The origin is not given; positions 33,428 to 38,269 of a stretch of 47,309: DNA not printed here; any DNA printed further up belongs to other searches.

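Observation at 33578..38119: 1513-aa sacsin-like GHKL ATPase with a DUF3883 nuclease-like C-terminus: a single-gene defence candidate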

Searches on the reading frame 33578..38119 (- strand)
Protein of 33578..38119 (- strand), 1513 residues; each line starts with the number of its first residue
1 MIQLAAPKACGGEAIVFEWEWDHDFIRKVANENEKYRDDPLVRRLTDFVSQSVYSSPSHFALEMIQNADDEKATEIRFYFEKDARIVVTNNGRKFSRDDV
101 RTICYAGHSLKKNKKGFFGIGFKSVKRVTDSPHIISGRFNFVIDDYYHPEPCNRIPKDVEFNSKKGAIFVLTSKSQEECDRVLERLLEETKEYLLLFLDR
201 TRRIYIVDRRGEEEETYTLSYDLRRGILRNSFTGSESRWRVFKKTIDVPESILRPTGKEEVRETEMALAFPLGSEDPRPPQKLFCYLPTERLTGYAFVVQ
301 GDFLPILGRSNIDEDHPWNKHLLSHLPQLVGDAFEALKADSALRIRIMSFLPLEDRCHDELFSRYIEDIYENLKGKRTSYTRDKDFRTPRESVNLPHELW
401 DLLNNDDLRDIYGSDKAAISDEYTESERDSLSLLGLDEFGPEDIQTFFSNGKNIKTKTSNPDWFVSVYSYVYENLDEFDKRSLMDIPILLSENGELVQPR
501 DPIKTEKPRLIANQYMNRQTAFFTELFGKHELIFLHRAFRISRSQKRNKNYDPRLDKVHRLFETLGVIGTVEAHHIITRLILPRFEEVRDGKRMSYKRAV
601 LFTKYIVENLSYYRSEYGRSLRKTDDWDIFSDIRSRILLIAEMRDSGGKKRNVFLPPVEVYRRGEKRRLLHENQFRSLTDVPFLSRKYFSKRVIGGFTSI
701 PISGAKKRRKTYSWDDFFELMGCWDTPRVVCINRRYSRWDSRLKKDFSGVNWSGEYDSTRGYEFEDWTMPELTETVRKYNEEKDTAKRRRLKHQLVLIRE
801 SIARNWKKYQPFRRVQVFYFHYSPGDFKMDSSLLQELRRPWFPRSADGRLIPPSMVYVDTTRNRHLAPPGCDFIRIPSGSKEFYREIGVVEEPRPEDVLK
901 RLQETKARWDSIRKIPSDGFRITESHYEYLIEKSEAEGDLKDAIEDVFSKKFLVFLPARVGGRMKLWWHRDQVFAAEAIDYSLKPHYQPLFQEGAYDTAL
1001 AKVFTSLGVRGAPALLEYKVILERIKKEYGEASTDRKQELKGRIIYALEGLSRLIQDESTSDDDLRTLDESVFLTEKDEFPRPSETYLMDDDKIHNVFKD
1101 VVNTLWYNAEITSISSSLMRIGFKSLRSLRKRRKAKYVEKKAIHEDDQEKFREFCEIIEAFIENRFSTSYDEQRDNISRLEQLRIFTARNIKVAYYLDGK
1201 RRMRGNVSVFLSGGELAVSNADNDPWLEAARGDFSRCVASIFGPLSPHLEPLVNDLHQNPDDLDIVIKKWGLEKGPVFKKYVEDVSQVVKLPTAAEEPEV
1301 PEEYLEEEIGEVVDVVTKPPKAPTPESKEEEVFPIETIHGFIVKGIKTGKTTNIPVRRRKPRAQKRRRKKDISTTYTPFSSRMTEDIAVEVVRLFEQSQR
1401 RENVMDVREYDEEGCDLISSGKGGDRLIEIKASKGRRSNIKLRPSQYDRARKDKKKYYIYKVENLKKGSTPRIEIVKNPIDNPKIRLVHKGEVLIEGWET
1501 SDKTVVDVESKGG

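Call 5: search_protein_families(library=pfam, proteins=[window:33578-38119:-], max_evalue=0.01)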
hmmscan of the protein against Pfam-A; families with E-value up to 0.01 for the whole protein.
window:33578-38119:- (1513 aa): 3 families
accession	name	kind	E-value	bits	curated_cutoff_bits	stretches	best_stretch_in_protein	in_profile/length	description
PF25794.1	SACS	-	3.6e-14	53.6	32.8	1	40-145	3-128/247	Sacsin domain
PF13020.12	NOV_C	-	9.2e-10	38.9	22.1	1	1385-1472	2-87/91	Protein NO VEIN, C-terminal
PF02518.31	HATPase_c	-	0.0021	18.9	26.4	1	60-130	9-85/111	Histidine kinase-, DNA gyrase B-, and HSP90-like ATPase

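Call 6: search_protein_families(library=padloc, proteins=[window:33578-38119:-], max_evalue=0.01)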
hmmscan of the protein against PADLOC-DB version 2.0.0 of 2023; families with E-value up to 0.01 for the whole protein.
window:33578-38119:- (1513 aa): 9 families
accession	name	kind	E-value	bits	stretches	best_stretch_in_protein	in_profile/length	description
PDLC03972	TmtA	-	1.1e-102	343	1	24-1481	5-1286/1302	-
PDLC03968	TmtA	-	6.9e-95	316.9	2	52-1222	70-1199/1486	-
PDLC03966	TmtA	-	1.5e-69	233.1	3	25-567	17-618/1655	-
PDLC03969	TmtA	-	7.1e-49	164.4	3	60-397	32-409/1563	-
PDLC03964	TmtA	-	1.8e-42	143.6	2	62-615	51-614/1538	-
PDLC03965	TmtA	-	8e-36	121.5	2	60-501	33-510/1370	-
PDLC03971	TmtA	-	7.3e-34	114.6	3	171-341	216-408/1782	-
PDLC03970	TmtA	-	5.6e-15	52.4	1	63-128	68-134/1552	-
PDLC03967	TmtA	-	0.0057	13.1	1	1426-1478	938-990/1063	-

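Call 15: find_homologous_proteins(query=window:33578-38119:-, max_evalue=0.00001)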
Query window:33578-38119:- (1513 aa): 435 proteins with E <= 0.00001 among 8000 candidates; the best 120 are listed.
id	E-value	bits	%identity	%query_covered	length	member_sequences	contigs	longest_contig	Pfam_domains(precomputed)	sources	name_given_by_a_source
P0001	0.0e+0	3327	100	96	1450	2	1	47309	PF13020.13,PF25794.2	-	-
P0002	0.0e+0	2170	62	98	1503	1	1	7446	PF13020.13,PF25794.2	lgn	-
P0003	0.0e+0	2168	62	98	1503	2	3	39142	PF13020.13,PF25794.2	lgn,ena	-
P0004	0.0e+0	2145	62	99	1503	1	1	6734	PF13020.13,PF25794.2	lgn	-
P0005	0.0e+0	2129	60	99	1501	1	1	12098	PF13020.13,PF25794.2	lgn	-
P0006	0.0e+0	2125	61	98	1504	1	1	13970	PF13020.13,PF25794.2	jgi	-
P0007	0.0e+0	2119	61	99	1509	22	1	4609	PF13020.13,PF25794.2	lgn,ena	-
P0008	0.0e+0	2022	59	98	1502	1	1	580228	PF13020.13,PF25794.2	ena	-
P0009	0.0e+0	2013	58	98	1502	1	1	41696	PF13020.13,PF25794.2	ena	-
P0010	0.0e+0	1991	59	96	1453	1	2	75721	PF13020.13,PF25794.2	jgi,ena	-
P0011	0.0e+0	1474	52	83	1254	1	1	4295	PF25794.2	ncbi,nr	ncbi:hypothetical protein JW979_11995 [bacterium]|nr:hypothetical protein [candidate division CSSED1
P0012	7.0e-167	576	30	98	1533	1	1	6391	PF13020.13,PF25794.2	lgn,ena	-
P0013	2.1e-156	541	28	98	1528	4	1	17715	PF13020.13,PF25794.2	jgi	-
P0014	5.5e-156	540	29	98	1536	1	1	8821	PF13020.13,PF25794.2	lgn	-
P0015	1.9e-132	462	30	79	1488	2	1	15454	PF13020.13,PF25794.2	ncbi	-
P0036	5.9e-108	380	27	96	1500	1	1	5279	PF13020.13,PF25794.2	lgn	-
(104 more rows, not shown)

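Call 22: find_related_loci(query=window:33578-38119:-, collection=genome_contigs, flank=10000)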
Query window:33578-38119:- (1513 aa) in genome_contigs; peptide patterns used: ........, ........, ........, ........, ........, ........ (x = any residue, [..] = any of these).
72 stretches matched a pattern, but none encodes a relative of the query by tblastn (E <= 1e-3).

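Call 24: find_related_loci(query=A1, collection=genome_contigs, flank=10000)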
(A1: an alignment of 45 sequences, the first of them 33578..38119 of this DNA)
Query A1 (1513 aa) in genome_contigs; peptide patterns used: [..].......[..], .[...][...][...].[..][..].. (x = any residue, [..] = any of these).
600 stretches matched a pattern (row limit reached: there are more); 542 encode a relative of the query (tblastn E <= 1e-3); the best 80 are kept; 80 distinct loci.
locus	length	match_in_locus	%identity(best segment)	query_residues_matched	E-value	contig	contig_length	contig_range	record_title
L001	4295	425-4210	52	21-1280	0e+0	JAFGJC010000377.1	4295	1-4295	MAG: candidate division CSSED10-310 bacterium isolate Zod_Metabat.252 k87_10913904, whole genome shotgun sequence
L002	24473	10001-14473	30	4-1482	3e-161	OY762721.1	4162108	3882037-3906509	MAG: Desulfatiglandales bacterium isolate 7b555824-8626-4373-9f6d-e46e1e23d1ce genome assembly, chromosome: 1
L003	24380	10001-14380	27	53-1513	1e-118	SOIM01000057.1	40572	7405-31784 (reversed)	MAG: Methanomassiliicoccales archaeon isolate E29_bin30 NODE_87_length_40572_cov_12.038947, whole genome shotgun sequenc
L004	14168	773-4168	25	49-1219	6e-63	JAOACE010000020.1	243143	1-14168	MAG: Leptospiraceae bacterium isolate SKW199 k141_945422, whole genome shotgun sequence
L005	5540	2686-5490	25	49-957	1e-56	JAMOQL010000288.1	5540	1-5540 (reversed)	MAG: Bacteroidales bacterium isolate 4559-240_metabat2_scaf2bin.085 4559-240_scaffold_8642_c1, whole genome shotgun sequ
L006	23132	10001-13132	25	49-1106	6e-55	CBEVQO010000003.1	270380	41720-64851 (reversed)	MAG TPA_asm: uncultured bacterium isolate SRR24791474_binner123_Refined_18 genome assembly, contig: ERZ25515408.6, whole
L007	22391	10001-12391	26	49-891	1e-54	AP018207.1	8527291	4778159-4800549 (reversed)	Calothrix brevissima NIES-22 DNA, nearly complete genome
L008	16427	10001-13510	24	26-1197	5e-54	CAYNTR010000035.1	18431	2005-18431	MAG TPA_asm: uncultured Halobacteria archaeon isolate binchicken_co395_157 genome assembly, contig: NODE_611_length_1843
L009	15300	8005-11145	25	33-1100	1e-53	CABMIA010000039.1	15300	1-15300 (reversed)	uncultured archaeon isolate LFW-280_1_1 genome assembly, contig: LFW28011_133, whole genome shotgun sequence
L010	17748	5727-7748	27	49-729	1e-49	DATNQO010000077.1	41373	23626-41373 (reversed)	MAG TPA_asm: Leptolyngbyaceae cyanobacterium isolate SMAG_U16509 k141_211797, whole genome shotgun sequence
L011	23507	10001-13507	31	58-1277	9e-49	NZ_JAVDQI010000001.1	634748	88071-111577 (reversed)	Methanococcoides alaskense strain DSM 17273 Ga0451171_01, whole genome shotgun sequence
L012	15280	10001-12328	25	49-886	6e-49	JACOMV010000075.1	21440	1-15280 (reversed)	MAG: Hormoscilla sp. SP12CHS1 SP12CHS1_Ga0102016_1075, whole genome shotgun sequence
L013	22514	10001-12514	26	49-906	1e-48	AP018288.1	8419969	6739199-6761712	Nostoc sp. NIES-4103 DNA, nearly complete genome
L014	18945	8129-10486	25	49-889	1e-52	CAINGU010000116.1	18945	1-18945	MAG: uncultured cyanobacterium isolate I3-5_bin-073 genome assembly, contig: bin-073:116/119, whole genome shotgun seque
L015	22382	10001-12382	25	49-889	2e-51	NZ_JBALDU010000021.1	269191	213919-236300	MAG: Nostoc sp. isolate P2164 bin 3 NODE_3_length_269191_cov_16.126970, whole genome shotgun sequence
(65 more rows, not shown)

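Call 25: search_solved_structures(query=A1, max_evalue=1, show_alignments=2)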
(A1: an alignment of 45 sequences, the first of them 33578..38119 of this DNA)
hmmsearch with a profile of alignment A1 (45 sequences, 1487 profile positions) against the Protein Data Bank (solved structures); distinct sequences matched with E-value up to 1: 133 (the best 60 are shown).
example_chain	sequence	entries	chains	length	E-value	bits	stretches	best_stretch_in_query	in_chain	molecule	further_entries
5v47_A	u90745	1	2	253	4.3e-18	67.7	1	49-122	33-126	Lizard sacsin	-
5v44_A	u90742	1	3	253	1.1e-17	66.3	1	49-122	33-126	Sacsin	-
5v45_A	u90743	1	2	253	2.7e-17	65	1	49-122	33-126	Sacsin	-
5v46_A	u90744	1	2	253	8.5e-17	63.4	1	49-122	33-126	Sacsin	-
7c04_A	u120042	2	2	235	1.6e-10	42.6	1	8-121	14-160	Heat shock protein 75 kDa, mitochondrial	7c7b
5f3k_A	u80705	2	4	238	1.7e-10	42.5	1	8-121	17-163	Heat shock protein 75 kDa, mitochondrial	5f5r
5hph_A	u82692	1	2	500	6.9e-10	40.5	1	8-121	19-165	Heat shock protein 75 kDa, mitochondrial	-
4z1f_A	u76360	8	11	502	7.6e-10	40.4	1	8-121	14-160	Heat shock protein 75 kDa, mitochondrial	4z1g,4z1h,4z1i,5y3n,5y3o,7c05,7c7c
7ulk_A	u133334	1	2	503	7.6e-10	40.3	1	8-121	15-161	Heat shock protein 75 kDa, mitochondrial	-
7kck_A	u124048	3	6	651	1e-09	39.9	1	8-121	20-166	Heat shock protein 75 kDa, mitochondrial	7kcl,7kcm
7u8u_A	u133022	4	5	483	1.2e-09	39.7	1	11-121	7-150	Heat shock protein 75 kDa, mitochondrial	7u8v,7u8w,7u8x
6xg6_A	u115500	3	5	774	1.4e-09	39.4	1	8-121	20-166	Heat shock protein 75 kDa, mitochondrial, Fibronectin binding protein fusion | Heat shock protein 75 kDa, mitochondrial, SpyCatcher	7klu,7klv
7klu_B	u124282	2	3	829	1.6e-09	39.3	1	8-121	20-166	Heat shock protein 75 kDa, mitochondrial, SpyTag, Succinate dehydrogenase [ubiquinone] iro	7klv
7u4c_A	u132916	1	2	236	2.5e-09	38.7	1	21-123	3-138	Chaperone protein HtpG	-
2ior_A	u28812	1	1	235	4.6e-08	34.5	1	19-119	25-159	Chaperone protein htpG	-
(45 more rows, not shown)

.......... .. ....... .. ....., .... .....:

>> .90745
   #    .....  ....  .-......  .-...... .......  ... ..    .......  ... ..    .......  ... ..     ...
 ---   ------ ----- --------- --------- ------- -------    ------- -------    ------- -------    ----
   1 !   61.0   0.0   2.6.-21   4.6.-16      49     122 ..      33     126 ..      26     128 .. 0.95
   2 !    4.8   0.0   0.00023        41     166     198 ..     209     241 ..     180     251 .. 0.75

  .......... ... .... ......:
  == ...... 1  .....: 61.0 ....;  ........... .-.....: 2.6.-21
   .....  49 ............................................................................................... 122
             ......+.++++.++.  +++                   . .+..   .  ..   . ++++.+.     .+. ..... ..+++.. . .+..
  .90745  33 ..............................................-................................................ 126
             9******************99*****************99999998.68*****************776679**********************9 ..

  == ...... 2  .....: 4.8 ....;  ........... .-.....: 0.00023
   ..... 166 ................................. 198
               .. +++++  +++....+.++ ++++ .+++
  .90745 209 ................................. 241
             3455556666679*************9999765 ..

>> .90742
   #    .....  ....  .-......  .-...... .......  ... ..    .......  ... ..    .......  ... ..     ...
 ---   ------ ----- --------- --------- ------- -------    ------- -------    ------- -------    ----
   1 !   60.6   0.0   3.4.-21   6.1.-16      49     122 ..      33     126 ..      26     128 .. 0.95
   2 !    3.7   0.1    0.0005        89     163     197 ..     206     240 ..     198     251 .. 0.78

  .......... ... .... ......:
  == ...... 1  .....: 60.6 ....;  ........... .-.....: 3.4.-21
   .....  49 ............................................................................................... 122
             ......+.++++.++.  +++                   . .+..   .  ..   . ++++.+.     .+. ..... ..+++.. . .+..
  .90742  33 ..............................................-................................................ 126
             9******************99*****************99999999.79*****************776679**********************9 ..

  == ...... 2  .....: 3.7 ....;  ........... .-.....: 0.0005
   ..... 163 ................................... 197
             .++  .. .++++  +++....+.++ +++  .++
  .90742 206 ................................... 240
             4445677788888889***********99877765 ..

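Call 26: find_encoding_contigs(protein=P0008, flank=10000, max_places=3)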
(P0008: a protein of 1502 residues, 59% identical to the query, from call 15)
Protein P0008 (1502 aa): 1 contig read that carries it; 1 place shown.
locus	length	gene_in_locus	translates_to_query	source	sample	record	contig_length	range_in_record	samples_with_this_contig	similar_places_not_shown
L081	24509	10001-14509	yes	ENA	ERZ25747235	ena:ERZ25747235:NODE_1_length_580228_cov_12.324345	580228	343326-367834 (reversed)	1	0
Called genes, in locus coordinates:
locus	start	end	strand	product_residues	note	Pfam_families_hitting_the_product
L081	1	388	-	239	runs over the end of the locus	PF00535:Glycos_transf_2, PF10111:Glyco_tranf_2_2 (faint), PF13641:Glyco_tranf_2_3 (weak)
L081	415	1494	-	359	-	PF03706:LPG_synthase_TM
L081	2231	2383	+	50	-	-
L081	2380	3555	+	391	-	PF00155:Aminotran_1_2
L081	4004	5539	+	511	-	PF12161:HsdM_N, PF02384:N6_Mtase, PF01170:UPF0020 (weak)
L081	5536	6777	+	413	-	PF01420:Methylase_S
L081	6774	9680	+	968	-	PF04313:HSDR_N, PF00270:DEAD (weak), PF04851:ResIII, PF18766:SWI2_SNF2, PF22679:T1R_D3-like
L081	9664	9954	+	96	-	PF01863:YgjP-like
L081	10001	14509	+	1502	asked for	PF25794:SACS, PF13020:NOV_C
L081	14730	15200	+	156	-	-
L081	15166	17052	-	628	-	-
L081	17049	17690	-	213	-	-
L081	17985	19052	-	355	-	PF04326:SLFN_AlbA_2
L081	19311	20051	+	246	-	PF01936:NYN, PF12872:OST-HTH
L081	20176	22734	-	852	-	PF00515:TPR_1 (weak), PF13414:TPR_11, PF13424:TPR_12 (weak), PF13432:TPR_16, PF14559:TPR_19 (weak), PF00515:TPR_1, PF07719:TPR_2 (weak), PF00515:TPR_1, +13 more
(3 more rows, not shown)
